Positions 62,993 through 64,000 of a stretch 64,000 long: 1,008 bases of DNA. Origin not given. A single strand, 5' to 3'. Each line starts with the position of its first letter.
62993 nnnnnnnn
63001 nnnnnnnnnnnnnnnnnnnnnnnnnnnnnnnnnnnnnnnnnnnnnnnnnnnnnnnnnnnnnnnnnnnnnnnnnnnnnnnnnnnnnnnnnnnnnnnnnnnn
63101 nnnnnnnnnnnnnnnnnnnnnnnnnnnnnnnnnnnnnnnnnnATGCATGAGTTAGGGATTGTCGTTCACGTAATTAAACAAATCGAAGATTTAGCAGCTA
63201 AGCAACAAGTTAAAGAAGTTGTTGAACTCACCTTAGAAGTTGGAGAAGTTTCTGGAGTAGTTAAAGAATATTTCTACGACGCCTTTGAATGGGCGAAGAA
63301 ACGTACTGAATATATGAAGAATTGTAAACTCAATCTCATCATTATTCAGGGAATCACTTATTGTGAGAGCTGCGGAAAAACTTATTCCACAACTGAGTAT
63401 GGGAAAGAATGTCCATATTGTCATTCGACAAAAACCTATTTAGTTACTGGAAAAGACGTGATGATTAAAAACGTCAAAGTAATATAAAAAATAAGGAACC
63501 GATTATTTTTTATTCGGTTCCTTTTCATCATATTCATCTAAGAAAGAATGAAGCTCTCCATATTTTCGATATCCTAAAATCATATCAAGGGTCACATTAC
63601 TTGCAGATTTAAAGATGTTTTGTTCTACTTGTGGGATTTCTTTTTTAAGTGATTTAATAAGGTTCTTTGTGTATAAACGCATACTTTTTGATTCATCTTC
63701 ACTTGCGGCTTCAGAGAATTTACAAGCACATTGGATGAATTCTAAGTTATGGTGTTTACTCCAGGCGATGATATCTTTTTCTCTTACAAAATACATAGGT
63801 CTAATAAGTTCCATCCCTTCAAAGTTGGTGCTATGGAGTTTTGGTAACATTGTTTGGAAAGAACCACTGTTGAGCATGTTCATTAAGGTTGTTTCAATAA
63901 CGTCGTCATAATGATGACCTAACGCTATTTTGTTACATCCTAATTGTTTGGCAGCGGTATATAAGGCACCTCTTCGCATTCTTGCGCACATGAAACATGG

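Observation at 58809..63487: HypB / YgfK-like 964-aa flavo-FeS oxidoreductase / HypA operon with a divergent second HypB, and no [NiFe] hydrogenase genes in view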

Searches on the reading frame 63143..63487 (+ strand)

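Call 3: search_protein_families(library=pfam, proteins=[window:63143-63487:+], max_evalue=0.01)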
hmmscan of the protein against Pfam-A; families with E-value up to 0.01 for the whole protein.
window:63143-63487:+ (114 aa): 3 families
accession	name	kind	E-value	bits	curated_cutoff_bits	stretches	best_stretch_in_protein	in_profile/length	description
PF01155.25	HypA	-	9.8e-29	100.1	28.9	1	1-113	1-112/112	Hydrogenase/urease nickel incorporation, metallochaperone, hypA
PF25714.1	Phage_HCP1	-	0.0009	20.1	27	1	18-71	45-99/104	Head completion protein 1, phage connector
PF01747.23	ATP-sulfurylase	-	0.0043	16.9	24.3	1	38-102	125-182/212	ATP-sulfurylase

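Call 4: search_protein_families(library=ncbifam, proteins=[window:63143-63487:+], max_evalue=0.01)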
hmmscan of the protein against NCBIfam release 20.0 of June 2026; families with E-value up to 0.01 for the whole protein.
window:63143-63487:+ (114 aa): 6 families
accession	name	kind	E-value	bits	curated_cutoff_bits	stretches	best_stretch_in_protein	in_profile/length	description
TIGR00100.1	hypA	equivalog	3.3e-21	75.5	88.1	1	1-113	1-113/116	hydrogenase maturation nickel metallochaperone HypA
NF001839.0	PRK00564.1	equivalog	1.5e-13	50.9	112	1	1-111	1-112/117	hydrogenase/urease nickel incorporation protein HypA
NF009046.0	PRK12380.1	subfamily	7.6e-13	48.8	113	1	1-113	1-112/113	hydrogenase/urease nickel incorporation protein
NF001976.0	PRK00762.1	equivalog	1.4e-10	41.1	146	1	1-113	1-118/124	hydrogenase maturation nickel metallochaperone HypA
NF002979.0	PRK03681.1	subfamily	3.6e-10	40.1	121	1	1-113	1-113/116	hydrogenase/urease nickel incorporation protein HypA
NF003008.0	PRK03824.1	equivalog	6.2e-10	39.1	125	1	1-85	1-84/135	hydrogenase nickel incorporation protein HypA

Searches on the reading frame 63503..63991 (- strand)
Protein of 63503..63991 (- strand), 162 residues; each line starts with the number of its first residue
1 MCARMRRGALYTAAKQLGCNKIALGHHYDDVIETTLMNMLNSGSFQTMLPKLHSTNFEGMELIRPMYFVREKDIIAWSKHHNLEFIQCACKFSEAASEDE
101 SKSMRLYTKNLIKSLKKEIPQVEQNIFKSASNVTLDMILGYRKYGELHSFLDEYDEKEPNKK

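Call 3: search_protein_families(library=pfam, proteins=[window:63503-63991:-], max_evalue=0.01)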
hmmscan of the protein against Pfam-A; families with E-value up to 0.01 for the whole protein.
window:63503-63991:- (162 aa): 1 family
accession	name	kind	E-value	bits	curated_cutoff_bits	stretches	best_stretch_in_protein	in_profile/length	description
PF01171.26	ATP_bind_3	-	4.1e-13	49.9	27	1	5-87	83-165/182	PP-loop family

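Call 4: search_protein_families(library=ncbifam, proteins=[window:63503-63991:-], max_evalue=0.01)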
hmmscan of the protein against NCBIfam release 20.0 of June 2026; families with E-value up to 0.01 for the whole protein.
window:63503-63991:- (162 aa): 6 families
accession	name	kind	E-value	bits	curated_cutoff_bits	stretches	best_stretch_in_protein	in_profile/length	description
NF007972.0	PRK10696.1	equivalog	1.2e-36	126.5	272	1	1-138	126-256/295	tRNA 2-thiocytidine(32) synthetase TtcA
TIGR02432.1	lysidine_TilS_N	equivalog_domain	9.6e-14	51.7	93.6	1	5-87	86-169/189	tRNA lysidine(34) synthetase TilS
NF049949.1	tRNAsynTtuAPyrococ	equivalog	3.1e-06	26.6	450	1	4-123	133-246/292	tRNA-5-methyluridine(54) 2-sulfurtransferase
NF047749.1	tRNAThiolNcsA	equivalog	2.3e-05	23.7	500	1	2-85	146-237/322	tRNA 2-thiolation protein NcsA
NF007942.0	PRK10660.1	equivalog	0.0002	20.3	606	1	10-130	102-218/439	tRNA lysidine(34) synthetase TilS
TIGR00269.1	TIGR00269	hypoth_equivalog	0.007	16.6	62.75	0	63-132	4-66/104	TIGR00269 family protein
